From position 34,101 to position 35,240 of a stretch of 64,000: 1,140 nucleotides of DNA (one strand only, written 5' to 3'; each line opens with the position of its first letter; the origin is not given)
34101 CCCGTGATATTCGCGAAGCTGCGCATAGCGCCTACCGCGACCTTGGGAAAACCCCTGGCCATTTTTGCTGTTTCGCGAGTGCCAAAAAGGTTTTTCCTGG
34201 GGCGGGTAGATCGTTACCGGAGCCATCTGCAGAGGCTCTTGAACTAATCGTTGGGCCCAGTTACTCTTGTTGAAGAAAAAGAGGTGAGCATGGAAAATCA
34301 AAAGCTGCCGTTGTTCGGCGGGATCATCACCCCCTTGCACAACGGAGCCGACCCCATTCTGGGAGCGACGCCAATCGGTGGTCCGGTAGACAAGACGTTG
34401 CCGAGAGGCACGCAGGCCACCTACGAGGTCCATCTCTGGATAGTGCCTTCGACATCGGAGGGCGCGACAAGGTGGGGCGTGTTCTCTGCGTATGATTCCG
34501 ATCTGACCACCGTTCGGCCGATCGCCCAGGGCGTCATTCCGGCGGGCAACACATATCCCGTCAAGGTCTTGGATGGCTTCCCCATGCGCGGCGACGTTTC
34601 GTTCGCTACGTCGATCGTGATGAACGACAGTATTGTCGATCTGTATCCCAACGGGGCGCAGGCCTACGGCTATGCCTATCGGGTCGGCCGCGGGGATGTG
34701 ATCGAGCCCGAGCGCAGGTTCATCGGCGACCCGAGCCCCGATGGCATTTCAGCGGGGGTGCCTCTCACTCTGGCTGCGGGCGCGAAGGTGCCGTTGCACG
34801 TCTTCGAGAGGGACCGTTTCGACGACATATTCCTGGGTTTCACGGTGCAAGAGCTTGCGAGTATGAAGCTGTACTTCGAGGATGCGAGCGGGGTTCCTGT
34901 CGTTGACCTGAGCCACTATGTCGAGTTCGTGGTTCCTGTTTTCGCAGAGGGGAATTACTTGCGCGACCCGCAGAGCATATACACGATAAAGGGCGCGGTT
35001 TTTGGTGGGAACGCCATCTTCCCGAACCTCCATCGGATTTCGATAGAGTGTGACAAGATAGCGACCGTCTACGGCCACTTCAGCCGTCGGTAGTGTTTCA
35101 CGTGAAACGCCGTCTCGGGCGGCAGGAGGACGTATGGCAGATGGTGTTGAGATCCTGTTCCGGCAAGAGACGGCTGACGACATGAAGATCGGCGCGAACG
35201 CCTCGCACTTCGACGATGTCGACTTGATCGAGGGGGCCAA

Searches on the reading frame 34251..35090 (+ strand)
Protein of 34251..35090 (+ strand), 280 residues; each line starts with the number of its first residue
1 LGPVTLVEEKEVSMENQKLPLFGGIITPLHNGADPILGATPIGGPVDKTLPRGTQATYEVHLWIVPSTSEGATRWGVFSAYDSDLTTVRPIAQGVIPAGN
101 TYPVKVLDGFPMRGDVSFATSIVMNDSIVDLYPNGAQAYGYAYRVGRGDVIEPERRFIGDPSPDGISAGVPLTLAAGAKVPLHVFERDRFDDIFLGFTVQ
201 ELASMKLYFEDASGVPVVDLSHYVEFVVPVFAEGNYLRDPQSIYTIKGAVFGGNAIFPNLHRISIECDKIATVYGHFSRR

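Call 91: search_protein_families(library=phrogs, alignment_id=A9, max_evalue=0.01)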
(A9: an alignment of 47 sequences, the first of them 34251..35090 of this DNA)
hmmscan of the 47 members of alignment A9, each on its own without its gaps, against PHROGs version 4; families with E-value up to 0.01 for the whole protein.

A. member 1, window:34251-35090:+ (280 aa): 0 families

B. families by the number of members that match (of 47 scanned): 21 families
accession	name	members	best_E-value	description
phrog_10276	-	1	6.4e-27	DNA repair protein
phrog_1915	-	1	9.6e-26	-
phrog_13182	-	1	3.5e-23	-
phrog_6361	-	1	3.4e-22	-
phrog_11585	-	1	7.8e-15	-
phrog_22757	-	1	5.7e-11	-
phrog_20867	-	1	3.8e-08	-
phrog_29809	-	1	1.4e-07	-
phrog_11660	-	1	5.1e-07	tail protein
phrog_27561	-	1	8.6e-07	DNA methyltransferase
phrog_7049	-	1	2.5e-06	tail fiber protein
phrog_2675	-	1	1.4e-05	DNA methyltransferase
phrog_5596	-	1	0.00032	-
phrog_5389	-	1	0.0006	transposase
phrog_4577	-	1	0.0016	tail protein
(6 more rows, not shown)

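Call 92: search_protein_families(library=pfam, alignment_id=A9, max_evalue=0.01)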
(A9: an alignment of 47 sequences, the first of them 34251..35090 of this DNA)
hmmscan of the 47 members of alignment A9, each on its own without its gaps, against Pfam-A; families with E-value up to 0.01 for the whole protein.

A. member 1, window:34251-35090:+ (280 aa): 0 families

B. families by the number of members that match (of 47 scanned): 8 families
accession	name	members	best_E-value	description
PF04002.20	RadC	1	2.8e-30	RadC-like JAB domain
PF13578.12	Methyltransf_24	1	6.7e-10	Methyltransferase domain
PF04488.21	Gly_transf_sug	1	3.2e-07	Glycosyltransferase sugar-binding region containing DXD motif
PF10367.15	zf-Vps39_C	1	4.9e-07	Vacuolar sorting protein 39 C-terminal zinc finger domain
PF12919.13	TcdA_TcdB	1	2.5e-05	TcdA/TcdB catalytic glycosyltransferase domain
PF10263.15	SprT-like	1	0.00061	SprT-like family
PF09723.15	Zn_ribbon_8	1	0.0017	Zinc ribbon domain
PF16808.10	PKcGMP_CC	1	0.0085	Coiled-coil N-terminus of cGMP-dependent protein kinase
